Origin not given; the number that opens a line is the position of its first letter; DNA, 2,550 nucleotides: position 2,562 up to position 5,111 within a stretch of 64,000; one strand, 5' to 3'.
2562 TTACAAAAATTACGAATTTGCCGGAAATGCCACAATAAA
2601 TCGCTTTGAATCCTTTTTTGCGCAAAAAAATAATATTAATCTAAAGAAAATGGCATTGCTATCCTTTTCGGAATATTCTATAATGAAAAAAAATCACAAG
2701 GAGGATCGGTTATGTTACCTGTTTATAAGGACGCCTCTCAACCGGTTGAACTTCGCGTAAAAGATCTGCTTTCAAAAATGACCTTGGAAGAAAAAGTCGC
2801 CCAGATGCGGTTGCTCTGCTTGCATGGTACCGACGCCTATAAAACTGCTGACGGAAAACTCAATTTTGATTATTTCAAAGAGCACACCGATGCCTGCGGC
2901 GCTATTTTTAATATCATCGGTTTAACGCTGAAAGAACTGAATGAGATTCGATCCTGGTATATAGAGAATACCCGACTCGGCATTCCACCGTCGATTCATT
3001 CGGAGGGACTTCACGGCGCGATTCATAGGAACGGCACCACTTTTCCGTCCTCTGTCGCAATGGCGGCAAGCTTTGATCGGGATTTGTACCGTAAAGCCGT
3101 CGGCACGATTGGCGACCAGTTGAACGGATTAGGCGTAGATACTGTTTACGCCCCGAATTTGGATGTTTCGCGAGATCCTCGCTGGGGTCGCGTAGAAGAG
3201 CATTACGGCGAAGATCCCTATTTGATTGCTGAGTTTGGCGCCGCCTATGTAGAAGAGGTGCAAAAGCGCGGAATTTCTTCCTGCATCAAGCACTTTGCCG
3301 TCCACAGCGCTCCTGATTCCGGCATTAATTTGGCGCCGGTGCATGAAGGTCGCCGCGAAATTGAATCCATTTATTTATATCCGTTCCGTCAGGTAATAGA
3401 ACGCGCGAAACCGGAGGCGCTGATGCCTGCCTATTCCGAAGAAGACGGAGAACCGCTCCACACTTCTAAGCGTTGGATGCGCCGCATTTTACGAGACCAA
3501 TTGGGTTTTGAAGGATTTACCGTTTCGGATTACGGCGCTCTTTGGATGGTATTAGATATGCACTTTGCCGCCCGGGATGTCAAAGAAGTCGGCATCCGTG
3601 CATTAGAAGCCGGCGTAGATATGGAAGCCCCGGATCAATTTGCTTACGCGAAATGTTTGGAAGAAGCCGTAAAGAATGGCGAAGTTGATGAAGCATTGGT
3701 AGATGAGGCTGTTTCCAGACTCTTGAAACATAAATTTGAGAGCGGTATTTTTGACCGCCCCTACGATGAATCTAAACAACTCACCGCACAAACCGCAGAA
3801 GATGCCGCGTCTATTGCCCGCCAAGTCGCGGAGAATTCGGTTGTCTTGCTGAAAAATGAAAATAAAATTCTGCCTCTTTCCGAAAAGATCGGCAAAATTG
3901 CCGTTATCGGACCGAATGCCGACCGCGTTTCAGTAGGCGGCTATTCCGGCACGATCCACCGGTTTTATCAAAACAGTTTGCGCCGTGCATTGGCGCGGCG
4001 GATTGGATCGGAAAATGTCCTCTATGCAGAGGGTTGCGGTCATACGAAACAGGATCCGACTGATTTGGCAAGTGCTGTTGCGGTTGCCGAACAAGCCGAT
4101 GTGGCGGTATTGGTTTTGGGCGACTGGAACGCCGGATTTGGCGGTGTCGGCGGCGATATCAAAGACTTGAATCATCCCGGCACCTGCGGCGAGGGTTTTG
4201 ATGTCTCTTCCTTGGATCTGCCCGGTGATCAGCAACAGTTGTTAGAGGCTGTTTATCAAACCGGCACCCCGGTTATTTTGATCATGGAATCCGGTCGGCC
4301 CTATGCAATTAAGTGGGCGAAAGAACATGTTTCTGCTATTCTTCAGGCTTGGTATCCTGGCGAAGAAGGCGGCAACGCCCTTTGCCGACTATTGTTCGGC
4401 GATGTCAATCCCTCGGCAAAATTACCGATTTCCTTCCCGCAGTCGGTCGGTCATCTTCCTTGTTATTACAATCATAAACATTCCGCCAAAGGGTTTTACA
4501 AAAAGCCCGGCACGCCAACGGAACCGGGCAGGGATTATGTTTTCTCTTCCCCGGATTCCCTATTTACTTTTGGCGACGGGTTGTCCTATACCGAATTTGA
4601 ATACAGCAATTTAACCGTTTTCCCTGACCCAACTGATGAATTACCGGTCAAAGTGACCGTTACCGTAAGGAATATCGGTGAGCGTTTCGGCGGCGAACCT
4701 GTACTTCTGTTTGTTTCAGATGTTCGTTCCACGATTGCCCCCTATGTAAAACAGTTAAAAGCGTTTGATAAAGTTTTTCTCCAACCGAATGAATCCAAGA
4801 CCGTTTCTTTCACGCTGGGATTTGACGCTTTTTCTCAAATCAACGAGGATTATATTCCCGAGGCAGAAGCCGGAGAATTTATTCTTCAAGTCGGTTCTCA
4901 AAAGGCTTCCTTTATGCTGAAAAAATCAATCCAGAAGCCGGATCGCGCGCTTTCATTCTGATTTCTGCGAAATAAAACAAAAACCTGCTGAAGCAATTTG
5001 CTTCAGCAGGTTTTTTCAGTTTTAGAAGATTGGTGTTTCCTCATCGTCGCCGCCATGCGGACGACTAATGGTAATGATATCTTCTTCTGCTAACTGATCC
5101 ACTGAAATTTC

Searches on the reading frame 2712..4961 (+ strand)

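Call 9: search_protein_families(library=pfam, proteins=[window:2712-4961:+], max_evalue=0.01)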
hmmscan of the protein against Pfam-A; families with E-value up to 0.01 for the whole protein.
window:2712-4961:+ (749 aa): 3 families
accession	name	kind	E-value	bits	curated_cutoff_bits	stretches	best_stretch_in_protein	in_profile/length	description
PF00933.27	Glyco_hydro_3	-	3.2e-63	214.5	27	1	62-339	29-315/316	Glycosyl hydrolase family 3 N terminal domain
PF01915.27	Glyco_hydro_3_C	-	2.9e-60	204.1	31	1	377-626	1-200/200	Glycosyl hydrolase family 3 C-terminal domain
PF14310.12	Fn3-like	-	1.5e-14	54.3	25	1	662-730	1-70/71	Fibronectin type III-like domain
